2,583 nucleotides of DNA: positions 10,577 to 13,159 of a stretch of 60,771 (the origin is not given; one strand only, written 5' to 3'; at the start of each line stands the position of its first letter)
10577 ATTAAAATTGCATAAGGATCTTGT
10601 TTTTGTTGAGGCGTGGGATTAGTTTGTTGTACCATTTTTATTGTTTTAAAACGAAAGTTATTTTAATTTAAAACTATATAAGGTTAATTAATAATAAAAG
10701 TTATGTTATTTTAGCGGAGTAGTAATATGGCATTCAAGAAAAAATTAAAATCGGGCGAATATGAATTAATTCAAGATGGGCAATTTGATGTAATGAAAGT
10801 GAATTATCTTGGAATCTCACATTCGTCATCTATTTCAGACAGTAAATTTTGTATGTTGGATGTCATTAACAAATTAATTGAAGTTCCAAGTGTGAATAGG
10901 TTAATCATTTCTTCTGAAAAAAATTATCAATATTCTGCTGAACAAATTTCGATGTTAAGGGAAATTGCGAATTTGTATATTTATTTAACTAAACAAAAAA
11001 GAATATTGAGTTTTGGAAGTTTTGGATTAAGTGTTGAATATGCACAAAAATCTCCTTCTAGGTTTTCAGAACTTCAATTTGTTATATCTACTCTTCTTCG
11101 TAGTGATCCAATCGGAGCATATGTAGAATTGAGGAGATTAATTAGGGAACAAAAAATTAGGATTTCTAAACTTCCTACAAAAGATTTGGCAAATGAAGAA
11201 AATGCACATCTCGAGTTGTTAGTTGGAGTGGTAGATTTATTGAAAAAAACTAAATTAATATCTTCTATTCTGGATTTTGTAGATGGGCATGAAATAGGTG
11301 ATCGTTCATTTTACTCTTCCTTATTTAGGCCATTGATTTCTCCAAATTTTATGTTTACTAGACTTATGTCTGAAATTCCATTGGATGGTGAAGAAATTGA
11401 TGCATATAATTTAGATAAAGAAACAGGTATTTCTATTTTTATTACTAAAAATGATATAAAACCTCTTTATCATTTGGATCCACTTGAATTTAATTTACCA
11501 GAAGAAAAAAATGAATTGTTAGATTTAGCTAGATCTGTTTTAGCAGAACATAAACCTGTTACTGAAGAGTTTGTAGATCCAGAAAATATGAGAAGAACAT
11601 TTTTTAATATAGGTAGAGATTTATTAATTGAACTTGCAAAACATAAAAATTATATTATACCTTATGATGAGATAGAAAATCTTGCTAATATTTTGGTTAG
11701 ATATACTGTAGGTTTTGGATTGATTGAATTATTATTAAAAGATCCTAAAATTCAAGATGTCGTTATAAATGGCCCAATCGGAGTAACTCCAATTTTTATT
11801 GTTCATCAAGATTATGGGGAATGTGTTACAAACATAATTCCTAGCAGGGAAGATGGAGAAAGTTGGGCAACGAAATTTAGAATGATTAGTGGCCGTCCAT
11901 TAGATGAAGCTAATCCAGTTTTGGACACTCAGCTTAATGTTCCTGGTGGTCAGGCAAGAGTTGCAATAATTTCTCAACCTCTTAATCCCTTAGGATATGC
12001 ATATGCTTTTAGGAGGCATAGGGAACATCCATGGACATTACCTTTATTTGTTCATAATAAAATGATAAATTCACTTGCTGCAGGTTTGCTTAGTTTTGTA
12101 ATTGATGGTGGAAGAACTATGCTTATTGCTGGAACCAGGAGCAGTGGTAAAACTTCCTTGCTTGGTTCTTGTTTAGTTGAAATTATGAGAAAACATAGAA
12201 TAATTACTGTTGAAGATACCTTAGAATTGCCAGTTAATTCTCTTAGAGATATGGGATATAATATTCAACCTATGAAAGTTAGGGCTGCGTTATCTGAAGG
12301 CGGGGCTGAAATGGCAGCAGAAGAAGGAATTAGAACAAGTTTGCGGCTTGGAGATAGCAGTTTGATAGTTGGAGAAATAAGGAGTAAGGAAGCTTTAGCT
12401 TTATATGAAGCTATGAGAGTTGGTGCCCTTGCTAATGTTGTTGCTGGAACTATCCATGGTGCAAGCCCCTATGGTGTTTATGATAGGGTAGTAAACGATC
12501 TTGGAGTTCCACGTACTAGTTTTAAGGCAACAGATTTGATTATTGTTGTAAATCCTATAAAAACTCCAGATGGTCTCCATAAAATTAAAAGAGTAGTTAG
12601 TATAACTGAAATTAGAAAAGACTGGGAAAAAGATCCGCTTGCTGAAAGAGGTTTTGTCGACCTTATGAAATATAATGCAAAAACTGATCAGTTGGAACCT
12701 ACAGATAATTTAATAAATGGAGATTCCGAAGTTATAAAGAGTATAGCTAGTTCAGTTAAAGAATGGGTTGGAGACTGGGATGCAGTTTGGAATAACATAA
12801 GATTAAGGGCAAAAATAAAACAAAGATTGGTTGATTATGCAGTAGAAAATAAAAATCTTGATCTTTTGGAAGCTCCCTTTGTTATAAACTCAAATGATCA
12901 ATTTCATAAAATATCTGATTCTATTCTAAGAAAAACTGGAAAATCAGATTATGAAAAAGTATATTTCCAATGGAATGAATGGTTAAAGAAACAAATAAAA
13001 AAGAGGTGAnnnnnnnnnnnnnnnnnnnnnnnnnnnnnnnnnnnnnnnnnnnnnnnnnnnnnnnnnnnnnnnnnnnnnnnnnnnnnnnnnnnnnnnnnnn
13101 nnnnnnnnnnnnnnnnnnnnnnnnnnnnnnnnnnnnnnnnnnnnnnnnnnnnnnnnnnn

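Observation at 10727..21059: Ten-kilobase type IV pilus-like operon: long-form ATPase, 708-aa platform and 11 exported proteins, mostly of unknown family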

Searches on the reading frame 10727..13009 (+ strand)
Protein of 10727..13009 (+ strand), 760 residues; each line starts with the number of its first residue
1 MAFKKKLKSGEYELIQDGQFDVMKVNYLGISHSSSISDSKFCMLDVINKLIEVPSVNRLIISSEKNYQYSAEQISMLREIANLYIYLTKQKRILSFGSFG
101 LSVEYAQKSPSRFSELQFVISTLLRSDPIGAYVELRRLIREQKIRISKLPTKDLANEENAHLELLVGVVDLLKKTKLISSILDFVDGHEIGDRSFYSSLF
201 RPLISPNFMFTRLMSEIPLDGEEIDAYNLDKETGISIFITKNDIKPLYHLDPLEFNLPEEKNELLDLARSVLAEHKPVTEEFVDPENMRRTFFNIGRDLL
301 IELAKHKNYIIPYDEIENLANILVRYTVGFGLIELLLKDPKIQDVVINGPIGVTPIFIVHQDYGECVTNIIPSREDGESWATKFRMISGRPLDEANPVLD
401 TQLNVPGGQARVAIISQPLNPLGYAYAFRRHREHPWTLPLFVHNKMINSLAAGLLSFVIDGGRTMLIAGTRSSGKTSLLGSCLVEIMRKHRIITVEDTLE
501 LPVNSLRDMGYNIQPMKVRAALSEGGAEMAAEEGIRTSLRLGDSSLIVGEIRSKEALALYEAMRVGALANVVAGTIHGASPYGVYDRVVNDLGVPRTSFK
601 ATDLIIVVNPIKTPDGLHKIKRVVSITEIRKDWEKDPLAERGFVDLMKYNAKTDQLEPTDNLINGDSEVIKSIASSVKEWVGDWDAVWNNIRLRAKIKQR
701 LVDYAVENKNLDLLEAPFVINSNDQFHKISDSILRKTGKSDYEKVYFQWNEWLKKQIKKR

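Call 3: search_protein_families(library=pfam, proteins=[window:10727-13009:+], max_evalue=0.1)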
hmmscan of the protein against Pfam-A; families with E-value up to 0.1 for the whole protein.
window:10727-13009:+ (760 aa): 2 families
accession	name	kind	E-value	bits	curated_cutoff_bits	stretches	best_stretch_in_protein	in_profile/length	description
PF00437.27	T2SSE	-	4.4e-15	55.7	24.9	1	453-605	133-270/370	Type II/IV secretion system protein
PF13191.12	AAA_16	-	0.065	14.2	32.6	0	454-496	15-57/167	AAA ATPase domain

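Call 4: search_protein_families(library=ncbifam, proteins=[window:10727-13009:+], max_evalue=0.1)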
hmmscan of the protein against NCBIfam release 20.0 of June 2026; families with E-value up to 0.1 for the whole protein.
window:10727-13009:+ (760 aa): 17 families
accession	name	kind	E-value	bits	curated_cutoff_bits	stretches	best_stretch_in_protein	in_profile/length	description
NF058587.1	archaellum_moto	equivalog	3e-38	131.9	550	1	257-706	85-504/527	archaellum flagellar ATPase motor FlaI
TIGR03819.1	heli_sec_ATPase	hypoth_equivalog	4.8e-34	118.1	373.15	1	315-588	37-297/340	TadA family conjugal transfer-associated ATPase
TIGR02788.1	VirB11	equivalog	1.7e-16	60.1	249.95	1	454-590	136-264/308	P-type DNA transfer ATPase VirB11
NF053672.1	bindosome_BasE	exception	1.8e-16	60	1000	1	327-631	135-432/512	bindosome assembly system ATPase subunit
TIGR02782.1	TrbB_P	equivalog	1.2e-15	57.6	304.55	1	336-628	17-295/303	P-type conjugative transfer ATPase TrbB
NF010475.0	PRK13900.1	equivalog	3.1e-12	46.2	389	1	454-582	152-273/333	type IV secretion system ATPase VirB11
NF010425.0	PRK13851.1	equivalog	2.4e-11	43.1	461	1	454-587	154-279/344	type IV secretion system protein VirB11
NF041000.1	ATPase_ComGA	equivalog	3e-11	42.8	300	1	465-605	131-258/267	competence type IV pilus ATPase ComGA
NF010469.0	PRK13894.1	subfamily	2.9e-10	40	508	1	331-587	26-263/320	conjugal transfer ATPase TrbB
NF010407.0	PRK13833.1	subfamily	6.5e-07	29.1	499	1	393-581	78-252/323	conjugal transfer protein TrbB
TIGR02525.1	plasmid_TraJ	equivalog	5.5e-06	25.6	368.3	1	466-616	153-303/372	plasmid transfer ATPase TraJ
NF007755.0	PRK10436.1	equivalog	5.3e-05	22.1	617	1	465-600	222-343/465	type II secretion system protein GspE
TIGR02533.1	type_II_gspE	equivalog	5.6e-05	22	630.25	1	465-594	246-361/486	type II secretion system ATPase GspE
TIGR01420.1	pilT_fam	subfamily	0.00012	21.4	319.1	1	465-590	125-241/343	PilT/PilU family type 4a pilus ATPase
NF053534.1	T4PilAsmATPsTfpB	equivalog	0.00033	19.2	850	1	465-605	339-465/584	type IV pilus assembly ATPase TfpB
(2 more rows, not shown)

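Call 8: find_related_loci(query=window:10727-13009:+, collection=genome_contigs, flank=10000)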
Query window:10727-13009:+ (760 aa) in genome_contigs; peptide patterns used: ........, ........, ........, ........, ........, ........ (x = any residue, [..] = any of these).
50 stretches matched a pattern; 31 encode a relative of the query (tblastn E <= 1e-3); 31 distinct loci.
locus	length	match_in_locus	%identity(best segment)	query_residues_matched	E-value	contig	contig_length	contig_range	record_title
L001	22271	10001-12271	77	2-758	0e+0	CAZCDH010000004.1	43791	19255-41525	MAG TPA_asm: Candidatus Woesearchaeota archaeon isolate binchicken_co141_322 genome assembly, contig: NODE_3729_length_4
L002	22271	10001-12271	76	2-758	0e+0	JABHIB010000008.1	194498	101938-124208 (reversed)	MAG: archaeon isolate SI037_bin53 k141_1031403, whole genome shotgun sequence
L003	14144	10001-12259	67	7-759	0e+0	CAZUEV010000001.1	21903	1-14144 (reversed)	MAG TPA_asm: Candidatus Woesearchaeota archaeon isolate binchicken_co28_80 genome assembly, contig: NODE_1697_length_219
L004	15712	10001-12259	65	7-759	0e+0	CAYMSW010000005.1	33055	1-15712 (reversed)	MAG TPA_asm: Candidatus Woesearchaeota archaeon isolate SRP077602_co7_458 genome assembly, contig: NODE_6439_length_3305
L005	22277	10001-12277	66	1-759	0e+0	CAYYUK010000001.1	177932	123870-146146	MAG TPA_asm: Candidatus Woesearchaeota archaeon isolate binchicken_co28_228 genome assembly, contig: NODE_31_length_1779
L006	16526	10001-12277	61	1-760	0e+0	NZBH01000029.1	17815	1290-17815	MAG: archaeon isolate ARS1414 MHASMcontig_168082, whole genome shotgun sequence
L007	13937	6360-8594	62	12-760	0e+0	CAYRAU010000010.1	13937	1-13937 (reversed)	MAG TPA_asm: Candidatus Woesearchaeota archaeon isolate SRP050083_co3_231 genome assembly, contig: NODE_3560_length_1393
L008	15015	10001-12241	61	6-759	0e+0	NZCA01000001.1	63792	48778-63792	MAG: Nanoarchaeota archaeon isolate ARS1286 34262, whole genome shotgun sequence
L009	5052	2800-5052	60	1-759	0e+0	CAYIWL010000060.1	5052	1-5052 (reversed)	MAG TPA_asm: Candidatus Woesearchaeota archaeon isolate ERP119705_co6_841 genome assembly, contig: NODE_28555_length_505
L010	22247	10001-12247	59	8-758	0e+0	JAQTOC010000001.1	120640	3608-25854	MAG: Candidatus Nanoarchaeia archaeon isolate STA_79 NODE_312_length_120640_cov_3.686399_Sandtown_A, whole genome shotgu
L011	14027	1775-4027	60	1-759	0e+0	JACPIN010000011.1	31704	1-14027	MAG: Candidatus Woesearchaeota archaeon isolate NC_groundwater_441_Ag_B-0.1um_35_15 GD18-4_B1_scaffold_948601, whole gen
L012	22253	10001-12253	59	11-760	0e+0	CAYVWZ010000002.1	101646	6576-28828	MAG TPA_asm: Candidatus Woesearchaeota archaeon isolate SRP278252_co1_284 genome assembly, contig: NODE_201_length_10164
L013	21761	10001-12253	58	1-759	0e+0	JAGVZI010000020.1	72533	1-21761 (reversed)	Candidatus Woesearchaeota archaeon isolate RIFCSPLOWO2_01_FULL_35_31 rifcsplowo2_01_scaffold_309, whole genome shotgun s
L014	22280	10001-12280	56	1-760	0e+0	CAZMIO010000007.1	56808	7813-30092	MAG TPA_asm: uncultured Methanosarcinales archaeon isolate binchicken_co48_311 genome assembly, contig: NODE_698_length_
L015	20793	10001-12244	56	11-759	0e+0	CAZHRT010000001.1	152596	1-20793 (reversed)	MAG TPA_asm: uncultured Methanosarcinales archaeon isolate binchicken_co28_95 genome assembly, contig: NODE_53_length_15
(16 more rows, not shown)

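Call 9: search_solved_structures(query=window:10727-13009:+, max_evalue=0.001, show_alignments=1)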
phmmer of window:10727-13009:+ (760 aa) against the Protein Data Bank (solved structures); distinct sequences matched with E-value up to 0.001: 10.
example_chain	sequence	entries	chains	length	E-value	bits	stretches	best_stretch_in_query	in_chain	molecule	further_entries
2oap_1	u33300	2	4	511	4e-26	94.5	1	317-629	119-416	Type II secretion system protein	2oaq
8rkd_E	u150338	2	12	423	9.8e-22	80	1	297-626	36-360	Pilus assembly ATPase CpaF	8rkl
8rjf_A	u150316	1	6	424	9.9e-22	80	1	297-626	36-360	Pilus assembly ATPase CpaF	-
9e24_A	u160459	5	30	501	1.6e-21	79.3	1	297-626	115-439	CpaF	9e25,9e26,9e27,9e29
4ii7_A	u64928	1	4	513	1.9e-17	65.8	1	324-630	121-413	FlaI ATPase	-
4ihq_A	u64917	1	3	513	1.3e-16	63.1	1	324-630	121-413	FlaI ATPase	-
6bge_A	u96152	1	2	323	1.2e-05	26.8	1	454-590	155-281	VirB11-like protein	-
1g6o_A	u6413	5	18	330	1.3e-05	26.7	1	454-590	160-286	CAG-ALPHA | virB11 homolog | Cag-alfa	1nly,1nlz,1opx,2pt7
2gza_A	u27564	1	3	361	3.5e-05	25.3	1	458-562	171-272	Type IV secretion system protein VirB11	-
3jvu_A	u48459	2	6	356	0.00026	22.4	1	464-591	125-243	Twitching mobility protein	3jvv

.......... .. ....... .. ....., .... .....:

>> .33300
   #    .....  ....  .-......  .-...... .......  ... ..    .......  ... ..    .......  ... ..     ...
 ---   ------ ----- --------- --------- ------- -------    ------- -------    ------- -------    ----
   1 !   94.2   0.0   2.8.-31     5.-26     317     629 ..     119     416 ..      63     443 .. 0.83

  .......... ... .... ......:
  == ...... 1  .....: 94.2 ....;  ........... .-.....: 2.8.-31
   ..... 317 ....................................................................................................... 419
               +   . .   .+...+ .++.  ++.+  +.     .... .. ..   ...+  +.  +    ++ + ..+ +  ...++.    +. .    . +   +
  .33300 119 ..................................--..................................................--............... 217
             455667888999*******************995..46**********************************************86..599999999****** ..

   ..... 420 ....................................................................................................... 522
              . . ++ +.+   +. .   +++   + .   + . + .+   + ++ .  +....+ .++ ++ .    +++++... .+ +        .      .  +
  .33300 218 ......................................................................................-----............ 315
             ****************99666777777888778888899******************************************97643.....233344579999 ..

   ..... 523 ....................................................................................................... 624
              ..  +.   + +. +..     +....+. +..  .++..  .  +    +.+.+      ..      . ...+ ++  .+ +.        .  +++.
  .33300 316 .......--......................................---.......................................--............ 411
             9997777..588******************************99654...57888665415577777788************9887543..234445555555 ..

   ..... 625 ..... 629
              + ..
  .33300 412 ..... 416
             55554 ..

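Call 78: list_cluster_members(proteins=[window:10727-13009:+, P0002, P0125, P0121, window:17742-18107:+, window:10237-10635:-, window:9567-10256:-, window:24391-25275:-])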
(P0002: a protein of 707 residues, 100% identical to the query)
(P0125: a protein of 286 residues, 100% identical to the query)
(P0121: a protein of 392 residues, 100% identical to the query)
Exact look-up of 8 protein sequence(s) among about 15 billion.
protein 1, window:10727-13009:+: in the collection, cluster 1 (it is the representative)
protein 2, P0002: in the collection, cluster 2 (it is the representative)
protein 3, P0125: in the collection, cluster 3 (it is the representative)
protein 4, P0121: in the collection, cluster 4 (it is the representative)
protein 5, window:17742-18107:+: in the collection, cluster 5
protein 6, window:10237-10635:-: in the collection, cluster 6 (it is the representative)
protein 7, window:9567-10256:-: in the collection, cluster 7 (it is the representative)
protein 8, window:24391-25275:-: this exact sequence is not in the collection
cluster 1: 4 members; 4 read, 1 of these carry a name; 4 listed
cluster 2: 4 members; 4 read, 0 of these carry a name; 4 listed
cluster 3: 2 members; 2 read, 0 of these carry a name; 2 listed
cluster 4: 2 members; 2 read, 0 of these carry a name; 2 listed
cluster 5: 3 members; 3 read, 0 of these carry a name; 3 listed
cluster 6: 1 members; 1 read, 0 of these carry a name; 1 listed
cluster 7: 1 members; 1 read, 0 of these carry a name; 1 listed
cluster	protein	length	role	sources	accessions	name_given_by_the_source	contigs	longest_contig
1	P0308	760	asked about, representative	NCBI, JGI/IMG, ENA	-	-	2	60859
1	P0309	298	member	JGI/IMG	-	hypothetical protein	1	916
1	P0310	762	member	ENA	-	-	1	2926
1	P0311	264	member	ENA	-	-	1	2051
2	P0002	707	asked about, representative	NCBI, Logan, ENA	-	-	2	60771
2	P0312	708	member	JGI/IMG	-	-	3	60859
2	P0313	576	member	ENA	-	-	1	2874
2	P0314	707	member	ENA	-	-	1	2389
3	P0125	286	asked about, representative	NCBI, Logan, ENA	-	-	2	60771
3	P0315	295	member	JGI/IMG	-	-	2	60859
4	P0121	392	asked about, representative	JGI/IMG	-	-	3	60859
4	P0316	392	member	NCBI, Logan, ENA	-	-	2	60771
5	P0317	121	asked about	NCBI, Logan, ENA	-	-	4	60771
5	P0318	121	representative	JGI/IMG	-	-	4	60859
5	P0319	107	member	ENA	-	-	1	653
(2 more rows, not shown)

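Call 79: find_encoding_contigs(protein=window:10727-13009:+, flank=10000, max_places=3)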
Protein window:10727-13009:+ (760 aa): 4 contigs read that carry it; 3 places shown.
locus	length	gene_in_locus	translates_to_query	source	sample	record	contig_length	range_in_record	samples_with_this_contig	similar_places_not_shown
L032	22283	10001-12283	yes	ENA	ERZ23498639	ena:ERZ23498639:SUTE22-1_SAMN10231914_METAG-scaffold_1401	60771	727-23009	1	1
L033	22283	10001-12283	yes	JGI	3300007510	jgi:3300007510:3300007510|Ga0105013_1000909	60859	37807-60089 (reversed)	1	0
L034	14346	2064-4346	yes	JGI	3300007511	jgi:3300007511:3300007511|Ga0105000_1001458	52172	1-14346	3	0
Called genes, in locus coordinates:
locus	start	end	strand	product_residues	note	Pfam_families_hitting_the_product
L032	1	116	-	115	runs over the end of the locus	PF01336:tRNA_anti-codon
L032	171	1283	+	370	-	PF06068:TIP49 (faint), PF16450:Prot_ATP_ID_OB_C (weak), PF07724:AAA_2 (weak), PF00004:AAA, PF07728:AAA_5 (weak), PF17862:AAA_lid_3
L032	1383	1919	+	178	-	PF10469:AKAP7_NLS (faint), PF02834:LigT_PEase, PF13563:2_5_RNA_ligase2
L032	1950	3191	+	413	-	PF09471:Peptidase_M64 (faint)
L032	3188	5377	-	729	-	PF00270:DEAD, PF04851:ResIII, PF18766:SWI2_SNF2, PF21210:RNA_helicase_helical, PF00271:Helicase_C, PF02732:ERCC4, PF12826:HHH_2, PF14520:HHH_5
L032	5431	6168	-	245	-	PF02163:Peptidase_M50 (faint)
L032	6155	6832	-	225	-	PF01963:TraB_PrgY_gumN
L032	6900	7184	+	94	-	PF05239:PRC (weak)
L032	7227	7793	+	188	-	-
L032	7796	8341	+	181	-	-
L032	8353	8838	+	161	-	-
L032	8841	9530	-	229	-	-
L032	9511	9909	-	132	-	-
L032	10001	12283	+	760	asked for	PF00437:T2SSE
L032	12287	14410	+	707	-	-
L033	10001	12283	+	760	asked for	PF00437:T2SSE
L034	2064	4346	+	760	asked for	PF00437:T2SSE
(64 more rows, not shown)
